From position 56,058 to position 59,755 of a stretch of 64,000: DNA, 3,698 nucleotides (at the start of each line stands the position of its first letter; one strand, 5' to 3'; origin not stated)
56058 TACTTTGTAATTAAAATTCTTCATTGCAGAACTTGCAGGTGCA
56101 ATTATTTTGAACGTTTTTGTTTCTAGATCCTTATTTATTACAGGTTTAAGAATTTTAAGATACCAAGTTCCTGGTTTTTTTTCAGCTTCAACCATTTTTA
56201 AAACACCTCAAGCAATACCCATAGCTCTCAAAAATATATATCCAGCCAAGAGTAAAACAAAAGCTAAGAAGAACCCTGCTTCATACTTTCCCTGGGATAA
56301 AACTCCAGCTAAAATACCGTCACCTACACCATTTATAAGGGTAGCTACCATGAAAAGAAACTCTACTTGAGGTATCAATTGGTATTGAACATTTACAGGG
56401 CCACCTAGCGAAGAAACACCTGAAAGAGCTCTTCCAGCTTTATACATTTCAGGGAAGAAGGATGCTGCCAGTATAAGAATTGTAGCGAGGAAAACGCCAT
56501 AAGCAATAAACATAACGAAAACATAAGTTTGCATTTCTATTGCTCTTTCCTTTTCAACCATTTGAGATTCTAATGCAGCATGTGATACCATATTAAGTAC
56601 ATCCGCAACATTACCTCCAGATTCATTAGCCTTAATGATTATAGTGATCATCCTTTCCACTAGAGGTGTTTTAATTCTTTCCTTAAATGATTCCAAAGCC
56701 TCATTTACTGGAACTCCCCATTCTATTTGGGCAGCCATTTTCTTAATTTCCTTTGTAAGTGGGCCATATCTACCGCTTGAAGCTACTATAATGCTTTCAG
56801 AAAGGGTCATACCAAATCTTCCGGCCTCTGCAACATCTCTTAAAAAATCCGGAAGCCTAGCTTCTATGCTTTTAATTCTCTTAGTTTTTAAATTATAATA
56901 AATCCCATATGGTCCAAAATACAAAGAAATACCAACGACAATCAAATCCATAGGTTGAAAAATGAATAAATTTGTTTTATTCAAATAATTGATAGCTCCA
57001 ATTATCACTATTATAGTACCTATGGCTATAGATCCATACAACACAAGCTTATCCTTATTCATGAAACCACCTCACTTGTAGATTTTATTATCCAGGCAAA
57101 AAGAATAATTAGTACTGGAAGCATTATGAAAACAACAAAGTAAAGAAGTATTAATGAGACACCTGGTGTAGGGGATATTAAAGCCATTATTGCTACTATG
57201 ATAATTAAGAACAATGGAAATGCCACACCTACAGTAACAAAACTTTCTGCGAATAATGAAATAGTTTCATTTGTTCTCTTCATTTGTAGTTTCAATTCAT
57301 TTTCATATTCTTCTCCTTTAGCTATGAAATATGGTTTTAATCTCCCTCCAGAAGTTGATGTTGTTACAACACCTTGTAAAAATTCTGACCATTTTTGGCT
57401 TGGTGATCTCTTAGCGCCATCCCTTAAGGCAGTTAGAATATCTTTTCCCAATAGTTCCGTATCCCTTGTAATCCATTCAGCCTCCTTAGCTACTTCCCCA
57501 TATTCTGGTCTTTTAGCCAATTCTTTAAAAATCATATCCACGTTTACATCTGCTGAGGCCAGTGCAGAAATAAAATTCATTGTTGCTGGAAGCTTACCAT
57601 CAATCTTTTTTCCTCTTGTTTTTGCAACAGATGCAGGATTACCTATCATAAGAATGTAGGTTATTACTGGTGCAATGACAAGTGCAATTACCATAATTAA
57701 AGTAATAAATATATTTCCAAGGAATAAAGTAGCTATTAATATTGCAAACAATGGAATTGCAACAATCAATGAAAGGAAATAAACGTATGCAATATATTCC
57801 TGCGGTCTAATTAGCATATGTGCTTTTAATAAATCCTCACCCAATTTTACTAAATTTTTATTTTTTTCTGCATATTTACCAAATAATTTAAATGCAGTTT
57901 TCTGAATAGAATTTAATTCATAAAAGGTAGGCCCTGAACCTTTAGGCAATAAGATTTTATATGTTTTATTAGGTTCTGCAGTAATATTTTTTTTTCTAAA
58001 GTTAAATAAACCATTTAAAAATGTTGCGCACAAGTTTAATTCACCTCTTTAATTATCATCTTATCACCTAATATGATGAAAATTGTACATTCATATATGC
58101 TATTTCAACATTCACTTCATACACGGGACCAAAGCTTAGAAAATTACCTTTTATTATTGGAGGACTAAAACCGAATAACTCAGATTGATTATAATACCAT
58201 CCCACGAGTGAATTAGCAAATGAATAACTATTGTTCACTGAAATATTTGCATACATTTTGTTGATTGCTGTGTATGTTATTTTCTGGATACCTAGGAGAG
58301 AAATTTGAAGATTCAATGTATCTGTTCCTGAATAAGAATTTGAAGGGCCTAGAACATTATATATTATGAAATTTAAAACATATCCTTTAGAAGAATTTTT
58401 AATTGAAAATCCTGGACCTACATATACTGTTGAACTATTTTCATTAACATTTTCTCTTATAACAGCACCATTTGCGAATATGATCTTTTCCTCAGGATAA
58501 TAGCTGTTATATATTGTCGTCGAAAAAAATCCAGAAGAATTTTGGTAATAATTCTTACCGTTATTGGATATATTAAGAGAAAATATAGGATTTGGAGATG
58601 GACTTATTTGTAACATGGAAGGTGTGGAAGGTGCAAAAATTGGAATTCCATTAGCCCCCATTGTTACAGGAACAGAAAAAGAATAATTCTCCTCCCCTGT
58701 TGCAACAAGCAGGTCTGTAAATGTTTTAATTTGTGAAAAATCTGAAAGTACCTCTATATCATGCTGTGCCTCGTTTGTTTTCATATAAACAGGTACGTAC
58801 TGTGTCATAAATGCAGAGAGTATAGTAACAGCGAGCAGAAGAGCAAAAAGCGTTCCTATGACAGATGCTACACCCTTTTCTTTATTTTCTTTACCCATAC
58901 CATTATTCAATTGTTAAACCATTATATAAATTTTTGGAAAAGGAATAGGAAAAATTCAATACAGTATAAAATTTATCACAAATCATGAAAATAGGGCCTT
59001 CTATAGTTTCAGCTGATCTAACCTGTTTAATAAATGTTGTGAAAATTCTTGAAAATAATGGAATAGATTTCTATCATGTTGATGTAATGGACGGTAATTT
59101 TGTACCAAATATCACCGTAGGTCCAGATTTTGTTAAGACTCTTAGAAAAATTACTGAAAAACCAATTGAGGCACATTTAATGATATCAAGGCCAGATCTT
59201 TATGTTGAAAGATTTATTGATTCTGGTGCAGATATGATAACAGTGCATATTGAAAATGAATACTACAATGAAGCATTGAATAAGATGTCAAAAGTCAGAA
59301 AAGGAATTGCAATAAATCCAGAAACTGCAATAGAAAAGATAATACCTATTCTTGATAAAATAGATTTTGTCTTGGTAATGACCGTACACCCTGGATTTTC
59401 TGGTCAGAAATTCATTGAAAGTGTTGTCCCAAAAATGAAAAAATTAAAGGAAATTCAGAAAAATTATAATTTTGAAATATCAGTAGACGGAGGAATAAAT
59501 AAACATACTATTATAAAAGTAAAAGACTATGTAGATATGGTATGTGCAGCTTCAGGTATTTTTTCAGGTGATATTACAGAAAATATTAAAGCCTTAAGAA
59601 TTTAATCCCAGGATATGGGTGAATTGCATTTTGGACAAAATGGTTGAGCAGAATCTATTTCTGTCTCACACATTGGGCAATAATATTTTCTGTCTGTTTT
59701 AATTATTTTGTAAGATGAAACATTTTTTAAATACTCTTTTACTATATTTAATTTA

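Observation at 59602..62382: Full-length dead isoleucyl-tRNA synthetase paralog: a candidate new tRNA-binding pseudo-enzyme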

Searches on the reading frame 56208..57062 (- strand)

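Call 75: search_protein_families(library=pfam, proteins=[window:56208-57062:-], max_evalue=0.001)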
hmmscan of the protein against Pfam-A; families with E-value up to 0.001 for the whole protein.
window:56208-57062:- (284 aa): 1 family
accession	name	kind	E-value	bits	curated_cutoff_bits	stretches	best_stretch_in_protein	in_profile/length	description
PF00482.28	T2SSF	-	1.5e-18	67.4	25.2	1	73-198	1-123/125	Type II secretion system (T2SS), protein F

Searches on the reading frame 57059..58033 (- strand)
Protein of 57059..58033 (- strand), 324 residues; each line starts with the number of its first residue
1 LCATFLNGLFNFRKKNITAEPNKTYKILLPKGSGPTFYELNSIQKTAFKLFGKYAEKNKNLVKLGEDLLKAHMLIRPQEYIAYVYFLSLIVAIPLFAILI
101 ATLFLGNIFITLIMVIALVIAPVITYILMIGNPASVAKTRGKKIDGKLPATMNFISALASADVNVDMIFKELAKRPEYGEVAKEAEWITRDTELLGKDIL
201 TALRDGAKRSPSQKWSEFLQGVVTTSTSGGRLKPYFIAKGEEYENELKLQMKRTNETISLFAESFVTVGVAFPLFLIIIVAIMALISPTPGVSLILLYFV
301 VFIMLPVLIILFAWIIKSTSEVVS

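Call 75: search_protein_families(library=pfam, proteins=[window:57059-58033:-], max_evalue=0.001)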
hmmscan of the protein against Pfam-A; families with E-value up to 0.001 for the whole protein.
window:57059-58033:- (324 aa): 1 family
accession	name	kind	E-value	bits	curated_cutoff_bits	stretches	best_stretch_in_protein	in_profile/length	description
PF00482.28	T2SSF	-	2.2e-11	44.3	25.2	1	155-279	5-124/125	Type II secretion system (T2SS), protein F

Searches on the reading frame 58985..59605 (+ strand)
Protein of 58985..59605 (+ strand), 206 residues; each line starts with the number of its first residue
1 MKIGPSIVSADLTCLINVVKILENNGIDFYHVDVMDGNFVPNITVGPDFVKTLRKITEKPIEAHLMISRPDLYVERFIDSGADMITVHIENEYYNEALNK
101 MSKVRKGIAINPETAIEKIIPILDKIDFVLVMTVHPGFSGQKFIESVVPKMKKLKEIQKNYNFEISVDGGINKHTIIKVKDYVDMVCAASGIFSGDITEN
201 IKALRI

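Call 75: search_protein_families(library=pfam, proteins=[window:58985-59605:+], max_evalue=0.001)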
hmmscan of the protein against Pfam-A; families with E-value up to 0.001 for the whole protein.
window:58985-59605:+ (206 aa): 1 family
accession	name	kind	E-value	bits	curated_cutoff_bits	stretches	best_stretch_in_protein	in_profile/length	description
PF00834.25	Ribul_P_3_epim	-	2e-59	200.8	21.1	1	2-193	1-198/198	Ribulose-phosphate 3 epimerase family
